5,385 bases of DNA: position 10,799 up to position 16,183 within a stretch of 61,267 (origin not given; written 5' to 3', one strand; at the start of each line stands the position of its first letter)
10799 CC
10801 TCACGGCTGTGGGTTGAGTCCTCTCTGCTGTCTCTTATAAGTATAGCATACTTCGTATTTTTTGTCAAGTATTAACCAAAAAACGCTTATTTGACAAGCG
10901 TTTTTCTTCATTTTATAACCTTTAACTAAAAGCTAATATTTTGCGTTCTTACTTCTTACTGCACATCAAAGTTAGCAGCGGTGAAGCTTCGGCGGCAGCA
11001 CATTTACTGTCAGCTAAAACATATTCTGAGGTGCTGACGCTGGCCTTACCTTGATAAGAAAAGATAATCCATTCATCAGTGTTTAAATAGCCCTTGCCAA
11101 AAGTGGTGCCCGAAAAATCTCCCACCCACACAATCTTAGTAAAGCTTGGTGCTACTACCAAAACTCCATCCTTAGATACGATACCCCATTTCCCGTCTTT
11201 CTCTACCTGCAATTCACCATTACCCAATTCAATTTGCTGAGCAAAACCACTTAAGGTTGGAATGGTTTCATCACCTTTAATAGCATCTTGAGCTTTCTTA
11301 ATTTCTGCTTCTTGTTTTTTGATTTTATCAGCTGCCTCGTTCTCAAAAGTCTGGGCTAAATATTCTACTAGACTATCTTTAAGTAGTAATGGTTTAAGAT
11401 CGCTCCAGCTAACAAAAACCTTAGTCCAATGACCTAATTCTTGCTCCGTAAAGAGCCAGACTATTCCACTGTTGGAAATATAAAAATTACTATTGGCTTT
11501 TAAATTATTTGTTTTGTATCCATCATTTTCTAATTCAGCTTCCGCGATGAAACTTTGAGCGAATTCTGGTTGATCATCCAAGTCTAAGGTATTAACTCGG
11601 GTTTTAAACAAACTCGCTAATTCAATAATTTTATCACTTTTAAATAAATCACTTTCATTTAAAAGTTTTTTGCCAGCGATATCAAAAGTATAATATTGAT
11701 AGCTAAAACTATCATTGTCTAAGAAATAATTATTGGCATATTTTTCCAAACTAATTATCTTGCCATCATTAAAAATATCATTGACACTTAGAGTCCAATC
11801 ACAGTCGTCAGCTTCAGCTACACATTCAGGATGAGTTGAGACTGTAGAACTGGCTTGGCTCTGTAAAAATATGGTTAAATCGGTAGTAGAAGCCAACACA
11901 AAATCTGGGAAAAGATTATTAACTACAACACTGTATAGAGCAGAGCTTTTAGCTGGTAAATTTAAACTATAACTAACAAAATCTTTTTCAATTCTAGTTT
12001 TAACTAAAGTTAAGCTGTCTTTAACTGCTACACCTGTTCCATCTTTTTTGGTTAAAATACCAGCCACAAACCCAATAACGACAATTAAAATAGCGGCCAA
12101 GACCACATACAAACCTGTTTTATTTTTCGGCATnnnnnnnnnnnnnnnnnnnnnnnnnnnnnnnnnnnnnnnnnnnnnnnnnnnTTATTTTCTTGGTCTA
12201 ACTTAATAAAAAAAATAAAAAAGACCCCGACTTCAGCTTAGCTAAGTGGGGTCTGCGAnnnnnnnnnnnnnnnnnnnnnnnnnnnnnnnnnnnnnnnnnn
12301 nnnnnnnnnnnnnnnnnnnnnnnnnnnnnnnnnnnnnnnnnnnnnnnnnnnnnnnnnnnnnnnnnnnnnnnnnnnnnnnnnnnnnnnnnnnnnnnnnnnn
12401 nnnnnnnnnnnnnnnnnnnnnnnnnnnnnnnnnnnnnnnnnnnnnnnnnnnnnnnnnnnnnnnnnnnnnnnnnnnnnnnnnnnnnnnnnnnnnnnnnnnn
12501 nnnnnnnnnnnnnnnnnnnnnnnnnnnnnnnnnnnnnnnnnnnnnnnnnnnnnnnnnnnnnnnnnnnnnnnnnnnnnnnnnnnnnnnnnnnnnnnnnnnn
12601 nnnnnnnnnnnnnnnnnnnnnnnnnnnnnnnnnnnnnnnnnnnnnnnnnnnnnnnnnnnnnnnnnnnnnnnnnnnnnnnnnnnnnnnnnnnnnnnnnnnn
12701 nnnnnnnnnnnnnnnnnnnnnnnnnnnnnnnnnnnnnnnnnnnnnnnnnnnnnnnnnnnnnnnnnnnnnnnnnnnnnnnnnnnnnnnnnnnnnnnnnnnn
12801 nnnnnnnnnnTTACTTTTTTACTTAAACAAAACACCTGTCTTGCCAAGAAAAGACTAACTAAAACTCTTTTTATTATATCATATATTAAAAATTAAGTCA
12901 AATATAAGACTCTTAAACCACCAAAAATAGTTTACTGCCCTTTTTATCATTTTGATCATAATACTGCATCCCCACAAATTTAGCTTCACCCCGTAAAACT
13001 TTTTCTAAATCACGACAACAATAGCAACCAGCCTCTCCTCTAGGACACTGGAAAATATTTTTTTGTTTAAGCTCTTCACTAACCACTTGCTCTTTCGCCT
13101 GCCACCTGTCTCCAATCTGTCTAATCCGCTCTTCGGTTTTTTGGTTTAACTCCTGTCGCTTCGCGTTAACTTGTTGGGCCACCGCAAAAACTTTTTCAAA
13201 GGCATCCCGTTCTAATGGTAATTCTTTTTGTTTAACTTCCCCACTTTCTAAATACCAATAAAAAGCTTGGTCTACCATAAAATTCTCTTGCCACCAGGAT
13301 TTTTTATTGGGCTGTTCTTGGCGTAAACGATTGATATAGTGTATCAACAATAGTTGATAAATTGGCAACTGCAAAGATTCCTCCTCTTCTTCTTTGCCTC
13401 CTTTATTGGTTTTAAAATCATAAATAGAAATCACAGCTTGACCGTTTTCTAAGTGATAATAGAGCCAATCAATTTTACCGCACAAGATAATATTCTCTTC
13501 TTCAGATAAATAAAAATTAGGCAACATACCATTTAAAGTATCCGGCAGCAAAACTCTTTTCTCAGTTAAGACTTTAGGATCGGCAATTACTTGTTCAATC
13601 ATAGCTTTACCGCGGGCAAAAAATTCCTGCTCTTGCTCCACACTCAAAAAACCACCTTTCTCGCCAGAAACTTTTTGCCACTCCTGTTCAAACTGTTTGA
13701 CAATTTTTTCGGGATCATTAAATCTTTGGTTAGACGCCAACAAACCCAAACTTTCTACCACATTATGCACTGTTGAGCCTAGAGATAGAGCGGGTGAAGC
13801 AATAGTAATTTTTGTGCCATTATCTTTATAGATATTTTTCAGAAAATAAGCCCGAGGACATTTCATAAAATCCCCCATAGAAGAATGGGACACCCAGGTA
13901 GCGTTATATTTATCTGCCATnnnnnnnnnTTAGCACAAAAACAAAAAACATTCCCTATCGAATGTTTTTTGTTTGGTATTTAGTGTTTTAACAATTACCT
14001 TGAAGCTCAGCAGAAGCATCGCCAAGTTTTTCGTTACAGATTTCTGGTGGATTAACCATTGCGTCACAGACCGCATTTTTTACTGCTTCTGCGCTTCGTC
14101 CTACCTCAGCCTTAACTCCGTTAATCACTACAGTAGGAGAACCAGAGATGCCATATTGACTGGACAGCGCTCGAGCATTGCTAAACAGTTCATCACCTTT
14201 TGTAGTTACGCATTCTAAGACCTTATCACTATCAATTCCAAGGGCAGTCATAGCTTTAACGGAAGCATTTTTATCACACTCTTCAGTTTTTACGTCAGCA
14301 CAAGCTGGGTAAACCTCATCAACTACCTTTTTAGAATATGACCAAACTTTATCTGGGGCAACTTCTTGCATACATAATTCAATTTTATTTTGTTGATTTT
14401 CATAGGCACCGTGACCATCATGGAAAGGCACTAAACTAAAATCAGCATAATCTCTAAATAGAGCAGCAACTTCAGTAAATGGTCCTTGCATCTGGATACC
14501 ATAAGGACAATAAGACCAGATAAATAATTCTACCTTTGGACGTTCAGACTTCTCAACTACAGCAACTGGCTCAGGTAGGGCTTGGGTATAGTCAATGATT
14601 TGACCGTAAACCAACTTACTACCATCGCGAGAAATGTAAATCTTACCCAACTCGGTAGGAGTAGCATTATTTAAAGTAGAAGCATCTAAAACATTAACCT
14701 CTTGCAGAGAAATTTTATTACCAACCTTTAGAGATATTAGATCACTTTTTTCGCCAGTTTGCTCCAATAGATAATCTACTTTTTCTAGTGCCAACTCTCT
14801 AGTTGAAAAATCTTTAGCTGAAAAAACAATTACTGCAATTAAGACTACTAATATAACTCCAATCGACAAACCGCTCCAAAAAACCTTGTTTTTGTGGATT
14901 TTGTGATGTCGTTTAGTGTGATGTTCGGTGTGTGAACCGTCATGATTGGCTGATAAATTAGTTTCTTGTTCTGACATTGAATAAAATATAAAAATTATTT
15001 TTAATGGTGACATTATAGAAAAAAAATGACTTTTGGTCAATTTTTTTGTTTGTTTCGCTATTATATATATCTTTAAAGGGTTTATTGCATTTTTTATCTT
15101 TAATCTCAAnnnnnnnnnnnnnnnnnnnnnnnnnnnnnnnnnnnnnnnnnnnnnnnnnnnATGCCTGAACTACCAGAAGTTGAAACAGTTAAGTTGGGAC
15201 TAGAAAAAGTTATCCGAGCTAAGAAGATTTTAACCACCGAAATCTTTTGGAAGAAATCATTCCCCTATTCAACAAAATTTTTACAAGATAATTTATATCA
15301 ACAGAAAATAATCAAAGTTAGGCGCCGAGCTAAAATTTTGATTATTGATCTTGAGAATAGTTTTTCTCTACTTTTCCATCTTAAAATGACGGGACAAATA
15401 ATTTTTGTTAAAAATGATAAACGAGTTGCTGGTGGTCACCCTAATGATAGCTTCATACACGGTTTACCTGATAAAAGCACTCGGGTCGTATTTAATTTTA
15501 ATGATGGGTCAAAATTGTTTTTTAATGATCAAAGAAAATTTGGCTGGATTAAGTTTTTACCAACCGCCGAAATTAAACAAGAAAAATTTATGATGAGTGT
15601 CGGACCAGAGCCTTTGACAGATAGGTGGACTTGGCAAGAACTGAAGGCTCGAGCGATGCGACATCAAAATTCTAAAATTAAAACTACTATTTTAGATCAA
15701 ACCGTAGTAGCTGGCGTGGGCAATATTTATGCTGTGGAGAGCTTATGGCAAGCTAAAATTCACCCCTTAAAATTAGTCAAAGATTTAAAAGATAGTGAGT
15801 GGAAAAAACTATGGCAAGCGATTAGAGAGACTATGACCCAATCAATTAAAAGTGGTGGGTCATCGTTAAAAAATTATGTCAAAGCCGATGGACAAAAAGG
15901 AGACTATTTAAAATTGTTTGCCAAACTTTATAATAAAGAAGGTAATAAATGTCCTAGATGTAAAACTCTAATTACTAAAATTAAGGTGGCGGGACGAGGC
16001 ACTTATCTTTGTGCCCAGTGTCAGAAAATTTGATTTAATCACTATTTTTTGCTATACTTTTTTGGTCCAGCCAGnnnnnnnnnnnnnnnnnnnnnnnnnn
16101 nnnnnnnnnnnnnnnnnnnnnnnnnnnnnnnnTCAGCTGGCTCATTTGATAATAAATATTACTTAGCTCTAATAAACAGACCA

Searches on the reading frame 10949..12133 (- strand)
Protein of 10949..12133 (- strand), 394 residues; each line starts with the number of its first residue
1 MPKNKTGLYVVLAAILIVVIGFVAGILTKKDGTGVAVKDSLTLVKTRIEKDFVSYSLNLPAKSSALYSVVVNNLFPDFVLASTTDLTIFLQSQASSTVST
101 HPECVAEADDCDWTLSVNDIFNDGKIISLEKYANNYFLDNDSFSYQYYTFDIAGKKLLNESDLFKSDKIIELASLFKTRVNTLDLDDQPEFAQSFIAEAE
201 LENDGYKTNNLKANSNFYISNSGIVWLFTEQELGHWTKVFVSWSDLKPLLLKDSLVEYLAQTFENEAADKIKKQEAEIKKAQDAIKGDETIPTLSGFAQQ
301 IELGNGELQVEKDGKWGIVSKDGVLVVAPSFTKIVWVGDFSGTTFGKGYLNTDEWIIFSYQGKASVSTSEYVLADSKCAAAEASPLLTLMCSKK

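Call 33: search_protein_families(library=pfam, proteins=[window:10949-12133:-], max_evalue=0.001)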
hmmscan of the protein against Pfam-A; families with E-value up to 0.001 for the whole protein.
window:10949-12133:- (394 aa): 1 family
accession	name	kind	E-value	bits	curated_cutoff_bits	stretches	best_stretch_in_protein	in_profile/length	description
PF11738.13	DUF3298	-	0.00041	21.7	24.1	1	161-233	1-69/84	Protein of unknown function (DUF3298)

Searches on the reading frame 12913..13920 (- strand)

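Call 33: search_protein_families(library=pfam, proteins=[window:12913-13920:-], max_evalue=0.001)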
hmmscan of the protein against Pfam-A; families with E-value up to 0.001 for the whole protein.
window:12913-13920:- (335 aa): 2 families
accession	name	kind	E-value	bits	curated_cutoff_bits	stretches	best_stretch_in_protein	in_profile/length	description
PF12705.13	PDDEXK_1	-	9.9e-19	68.7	22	1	10-274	2-225/247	PD-(D/E)XK nuclease superfamily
PF12684.13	DUF3799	-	0.00011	22.5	26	1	11-160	1-121/233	PDDEXK-like domain of unknown function (DUF3799)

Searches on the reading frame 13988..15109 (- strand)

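Call 33: search_protein_families(library=pfam, proteins=[window:13988-15109:-], max_evalue=0.001)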
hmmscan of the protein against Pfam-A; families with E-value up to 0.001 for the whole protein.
window:13988-15109:- (373 aa): 1 family
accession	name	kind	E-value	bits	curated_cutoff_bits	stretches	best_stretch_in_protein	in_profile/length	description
PF01323.26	DSBA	-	0.00069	19.9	25.6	0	261-334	103-176/191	DSBA-like thioredoxin domain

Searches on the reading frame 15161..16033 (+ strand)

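Call 34: search_protein_families(library=pfam, proteins=[window:15161-16033:+], max_evalue=0.001)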
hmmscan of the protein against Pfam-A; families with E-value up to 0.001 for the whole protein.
window:15161-16033:+ (290 aa): 4 families
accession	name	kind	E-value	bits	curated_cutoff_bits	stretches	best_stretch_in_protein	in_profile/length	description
PF01149.29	Fapy_DNA_glyco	-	3.1e-27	96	25.5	1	1-129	1-116/117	Formamidopyrimidine-DNA glycosylase N-terminal domain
PF06831.19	H2TH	-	2.2e-26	92.1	34.7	1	147-237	1-90/93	Formamidopyrimidine-DNA glycosylase H2TH domain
PF06827.20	zf-FPG_IleRS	-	1.9e-11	44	21.3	1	261-289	1-29/30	Zinc finger found in FPG and IleRS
PF05833.16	NFACT_N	-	8e-05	22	31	1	159-245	177-258/456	NFACT N-terminal and middle domains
